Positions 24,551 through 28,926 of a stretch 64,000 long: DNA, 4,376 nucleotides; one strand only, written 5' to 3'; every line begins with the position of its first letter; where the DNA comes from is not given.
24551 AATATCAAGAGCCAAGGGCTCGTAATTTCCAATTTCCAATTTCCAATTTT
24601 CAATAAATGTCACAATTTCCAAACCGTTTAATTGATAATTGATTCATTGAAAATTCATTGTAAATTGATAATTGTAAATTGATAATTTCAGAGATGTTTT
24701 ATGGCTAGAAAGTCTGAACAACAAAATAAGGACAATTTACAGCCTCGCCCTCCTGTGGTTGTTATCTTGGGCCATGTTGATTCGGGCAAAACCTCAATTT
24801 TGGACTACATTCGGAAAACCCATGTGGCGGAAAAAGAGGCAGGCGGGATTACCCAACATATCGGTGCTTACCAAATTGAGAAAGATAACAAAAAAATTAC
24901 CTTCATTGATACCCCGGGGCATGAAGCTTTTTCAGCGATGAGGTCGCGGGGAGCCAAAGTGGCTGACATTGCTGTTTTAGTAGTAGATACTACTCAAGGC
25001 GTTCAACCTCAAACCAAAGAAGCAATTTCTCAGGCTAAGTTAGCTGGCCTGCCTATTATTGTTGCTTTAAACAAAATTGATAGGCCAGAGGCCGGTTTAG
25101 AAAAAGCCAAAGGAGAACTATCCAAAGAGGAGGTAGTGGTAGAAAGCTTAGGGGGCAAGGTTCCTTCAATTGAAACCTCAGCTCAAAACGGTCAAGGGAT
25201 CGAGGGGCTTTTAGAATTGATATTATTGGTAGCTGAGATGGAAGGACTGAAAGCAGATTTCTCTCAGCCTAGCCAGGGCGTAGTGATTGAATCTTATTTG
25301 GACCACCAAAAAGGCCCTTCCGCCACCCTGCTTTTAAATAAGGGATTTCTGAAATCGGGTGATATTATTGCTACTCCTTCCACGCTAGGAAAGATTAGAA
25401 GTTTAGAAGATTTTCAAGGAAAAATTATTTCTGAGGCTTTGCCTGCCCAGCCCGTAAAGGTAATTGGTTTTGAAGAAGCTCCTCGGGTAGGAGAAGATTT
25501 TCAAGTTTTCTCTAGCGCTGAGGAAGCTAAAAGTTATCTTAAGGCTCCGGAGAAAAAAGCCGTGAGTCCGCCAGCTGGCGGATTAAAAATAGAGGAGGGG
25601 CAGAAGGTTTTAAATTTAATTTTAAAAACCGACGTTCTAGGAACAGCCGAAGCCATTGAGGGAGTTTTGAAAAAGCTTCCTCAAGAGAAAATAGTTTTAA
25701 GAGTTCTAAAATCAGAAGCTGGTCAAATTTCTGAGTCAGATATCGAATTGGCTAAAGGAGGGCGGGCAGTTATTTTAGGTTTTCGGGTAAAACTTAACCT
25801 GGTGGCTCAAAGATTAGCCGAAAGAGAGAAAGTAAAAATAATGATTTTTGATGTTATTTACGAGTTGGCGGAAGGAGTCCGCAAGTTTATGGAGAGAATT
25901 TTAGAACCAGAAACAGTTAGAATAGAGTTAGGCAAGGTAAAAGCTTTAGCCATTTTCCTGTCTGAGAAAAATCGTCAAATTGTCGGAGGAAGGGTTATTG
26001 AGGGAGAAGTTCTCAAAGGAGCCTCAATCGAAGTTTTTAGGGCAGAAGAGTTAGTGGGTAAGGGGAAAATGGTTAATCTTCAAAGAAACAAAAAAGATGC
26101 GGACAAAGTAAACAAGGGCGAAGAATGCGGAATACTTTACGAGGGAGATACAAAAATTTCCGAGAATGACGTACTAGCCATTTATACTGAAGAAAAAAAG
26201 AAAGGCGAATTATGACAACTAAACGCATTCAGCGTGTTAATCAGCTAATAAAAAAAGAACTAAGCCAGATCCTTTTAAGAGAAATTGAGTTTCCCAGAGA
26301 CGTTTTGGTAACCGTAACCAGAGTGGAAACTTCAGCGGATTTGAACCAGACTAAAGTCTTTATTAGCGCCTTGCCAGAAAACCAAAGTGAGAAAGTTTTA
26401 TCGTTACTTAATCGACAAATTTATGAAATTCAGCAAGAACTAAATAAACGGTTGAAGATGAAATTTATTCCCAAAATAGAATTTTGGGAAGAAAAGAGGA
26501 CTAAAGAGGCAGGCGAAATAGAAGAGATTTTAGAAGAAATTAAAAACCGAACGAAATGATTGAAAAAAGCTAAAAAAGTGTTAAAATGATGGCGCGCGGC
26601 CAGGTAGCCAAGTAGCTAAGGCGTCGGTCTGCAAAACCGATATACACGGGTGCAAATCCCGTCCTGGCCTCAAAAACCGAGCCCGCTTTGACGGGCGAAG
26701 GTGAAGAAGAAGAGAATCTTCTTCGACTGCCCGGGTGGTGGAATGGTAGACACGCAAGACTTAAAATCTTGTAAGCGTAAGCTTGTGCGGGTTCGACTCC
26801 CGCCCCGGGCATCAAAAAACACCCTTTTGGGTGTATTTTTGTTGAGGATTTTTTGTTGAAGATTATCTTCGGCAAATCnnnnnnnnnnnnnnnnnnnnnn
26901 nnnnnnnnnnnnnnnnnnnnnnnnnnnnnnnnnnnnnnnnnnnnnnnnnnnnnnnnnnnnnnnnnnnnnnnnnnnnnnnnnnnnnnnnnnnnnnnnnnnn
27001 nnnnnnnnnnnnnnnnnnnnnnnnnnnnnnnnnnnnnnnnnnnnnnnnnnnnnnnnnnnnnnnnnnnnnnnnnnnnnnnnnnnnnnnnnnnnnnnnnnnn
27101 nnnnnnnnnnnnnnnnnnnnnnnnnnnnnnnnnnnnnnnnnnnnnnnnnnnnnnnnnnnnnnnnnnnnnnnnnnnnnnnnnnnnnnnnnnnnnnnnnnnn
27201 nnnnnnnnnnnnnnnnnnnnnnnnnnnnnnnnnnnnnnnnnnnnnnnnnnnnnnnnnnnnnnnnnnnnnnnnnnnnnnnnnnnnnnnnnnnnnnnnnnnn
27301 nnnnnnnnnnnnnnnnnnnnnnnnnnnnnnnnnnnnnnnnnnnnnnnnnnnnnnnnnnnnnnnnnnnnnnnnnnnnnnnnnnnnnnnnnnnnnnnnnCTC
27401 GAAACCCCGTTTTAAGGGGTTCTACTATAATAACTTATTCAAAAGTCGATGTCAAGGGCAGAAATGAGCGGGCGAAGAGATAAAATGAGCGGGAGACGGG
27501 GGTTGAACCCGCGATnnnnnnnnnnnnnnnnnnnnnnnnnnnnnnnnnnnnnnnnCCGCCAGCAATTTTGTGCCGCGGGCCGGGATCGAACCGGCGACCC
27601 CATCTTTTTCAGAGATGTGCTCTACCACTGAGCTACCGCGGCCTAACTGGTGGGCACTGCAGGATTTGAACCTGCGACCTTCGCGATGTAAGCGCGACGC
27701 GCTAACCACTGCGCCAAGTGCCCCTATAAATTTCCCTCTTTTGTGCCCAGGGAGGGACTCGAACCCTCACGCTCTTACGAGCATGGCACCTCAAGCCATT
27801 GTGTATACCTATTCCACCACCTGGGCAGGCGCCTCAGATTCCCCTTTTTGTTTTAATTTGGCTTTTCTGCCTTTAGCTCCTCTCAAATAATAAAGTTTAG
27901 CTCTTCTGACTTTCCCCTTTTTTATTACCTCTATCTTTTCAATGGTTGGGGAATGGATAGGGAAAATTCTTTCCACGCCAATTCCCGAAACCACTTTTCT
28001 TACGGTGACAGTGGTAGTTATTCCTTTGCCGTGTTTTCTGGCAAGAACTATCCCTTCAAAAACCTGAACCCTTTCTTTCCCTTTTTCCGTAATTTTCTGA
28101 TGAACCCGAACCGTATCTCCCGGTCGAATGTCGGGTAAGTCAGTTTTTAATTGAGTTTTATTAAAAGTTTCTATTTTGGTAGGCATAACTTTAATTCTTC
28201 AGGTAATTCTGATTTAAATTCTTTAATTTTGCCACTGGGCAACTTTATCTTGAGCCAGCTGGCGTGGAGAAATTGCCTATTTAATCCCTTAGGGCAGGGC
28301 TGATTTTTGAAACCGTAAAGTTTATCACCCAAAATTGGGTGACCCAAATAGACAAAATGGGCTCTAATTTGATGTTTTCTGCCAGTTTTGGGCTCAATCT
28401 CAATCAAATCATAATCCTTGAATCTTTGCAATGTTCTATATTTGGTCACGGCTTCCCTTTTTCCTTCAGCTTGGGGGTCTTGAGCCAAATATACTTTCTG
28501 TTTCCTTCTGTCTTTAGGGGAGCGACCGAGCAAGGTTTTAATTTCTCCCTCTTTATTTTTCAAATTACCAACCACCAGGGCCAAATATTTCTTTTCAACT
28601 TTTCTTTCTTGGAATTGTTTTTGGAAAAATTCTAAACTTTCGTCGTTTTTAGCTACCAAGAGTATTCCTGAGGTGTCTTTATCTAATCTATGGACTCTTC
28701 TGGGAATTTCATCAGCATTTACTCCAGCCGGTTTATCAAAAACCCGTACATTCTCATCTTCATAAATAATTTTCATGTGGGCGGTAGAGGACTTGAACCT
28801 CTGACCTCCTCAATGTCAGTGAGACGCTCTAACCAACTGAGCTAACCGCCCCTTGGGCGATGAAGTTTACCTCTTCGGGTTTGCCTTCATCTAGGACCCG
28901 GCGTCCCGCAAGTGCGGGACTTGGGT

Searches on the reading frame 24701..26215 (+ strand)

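Call 56: search_protein_families(library=pfam, proteins=[window:24701-26215:+], max_evalue=0.00001)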
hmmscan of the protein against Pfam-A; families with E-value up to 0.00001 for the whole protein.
window:24701-26215:+ (504 aa): 8 families
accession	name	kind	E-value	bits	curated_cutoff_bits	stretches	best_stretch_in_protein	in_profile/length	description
PF00009.33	GTP_EFTU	-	1.3e-39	136.2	26.5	1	20-176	6-184/188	Elongation factor Tu GTP binding domain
PF11987.13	IF-2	-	1.2e-28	99.8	27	1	297-393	19-116/117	Translation-initiation factor 2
PF22042.2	EF-G_D2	-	2.2e-15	57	27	1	191-269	2-83/84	Elongation factor G domain 2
PF01926.29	MMR_HSR1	-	3.1e-13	50.3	21.9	1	20-125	2-113/113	50S ribosome-binding GTPase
PF00071.28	Ras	-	1.1e-08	35.3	21.6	1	20-174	2-156/162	Ras family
PF08477.19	Roc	-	3.3e-07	31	27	1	20-127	2-119/119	Ras of Complex, Roc, domain of DAPkinase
PF00025.27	Arf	-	1.6e-06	28.1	22.3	1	20-172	17-168/174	ADP-ribosylation factor family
PF02421.24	FeoB_N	-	2.3e-06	27.7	27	1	20-172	3-154/156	Ferrous iron transport protein B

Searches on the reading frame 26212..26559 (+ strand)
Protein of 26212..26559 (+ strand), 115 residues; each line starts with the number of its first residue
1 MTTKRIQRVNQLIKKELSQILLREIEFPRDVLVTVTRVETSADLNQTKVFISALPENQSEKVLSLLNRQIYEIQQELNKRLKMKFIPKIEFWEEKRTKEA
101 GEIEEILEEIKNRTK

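Call 41: search_protein_families(library=pfam, proteins=[window:26212-26559:+])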
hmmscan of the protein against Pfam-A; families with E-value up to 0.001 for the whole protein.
window:26212-26559:+ (115 aa): 1 family
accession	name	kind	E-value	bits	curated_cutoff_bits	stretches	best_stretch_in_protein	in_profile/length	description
PF02033.23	RBFA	-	2.4e-23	82.8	34.7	1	5-107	1-105/105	Ribosome-binding factor A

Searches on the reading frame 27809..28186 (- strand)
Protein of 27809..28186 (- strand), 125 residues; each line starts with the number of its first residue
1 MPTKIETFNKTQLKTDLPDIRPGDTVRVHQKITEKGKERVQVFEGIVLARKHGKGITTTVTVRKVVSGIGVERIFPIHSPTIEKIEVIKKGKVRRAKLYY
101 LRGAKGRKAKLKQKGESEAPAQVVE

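Call 56: search_protein_families(library=pfam, proteins=[window:27809-28186:-], max_evalue=0.00001)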
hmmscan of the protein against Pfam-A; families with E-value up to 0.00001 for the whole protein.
window:27809-28186:- (125 aa): 1 family
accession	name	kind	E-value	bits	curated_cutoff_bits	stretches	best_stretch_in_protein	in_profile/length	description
PF01245.26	Ribosomal_L19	-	1e-44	151.5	22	1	5-114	3-111/111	Ribosomal protein L19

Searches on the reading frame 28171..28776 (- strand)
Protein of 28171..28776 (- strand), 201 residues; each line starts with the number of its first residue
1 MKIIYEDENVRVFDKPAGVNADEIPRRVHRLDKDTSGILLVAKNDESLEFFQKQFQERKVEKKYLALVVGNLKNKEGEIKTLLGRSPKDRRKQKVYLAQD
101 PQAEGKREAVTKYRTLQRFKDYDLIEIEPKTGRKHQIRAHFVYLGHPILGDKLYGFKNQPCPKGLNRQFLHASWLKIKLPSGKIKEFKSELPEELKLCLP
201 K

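Call 56: search_protein_families(library=pfam, proteins=[window:28171-28776:-], max_evalue=0.00001)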
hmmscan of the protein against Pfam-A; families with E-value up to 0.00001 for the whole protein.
window:28171-28776:- (201 aa): 1 family
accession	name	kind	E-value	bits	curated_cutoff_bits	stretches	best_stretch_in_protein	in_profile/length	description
PF00849.27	PseudoU_synth_2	-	1.5e-31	110.1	26.8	1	22-141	36-150/152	RNA pseudouridylate synthase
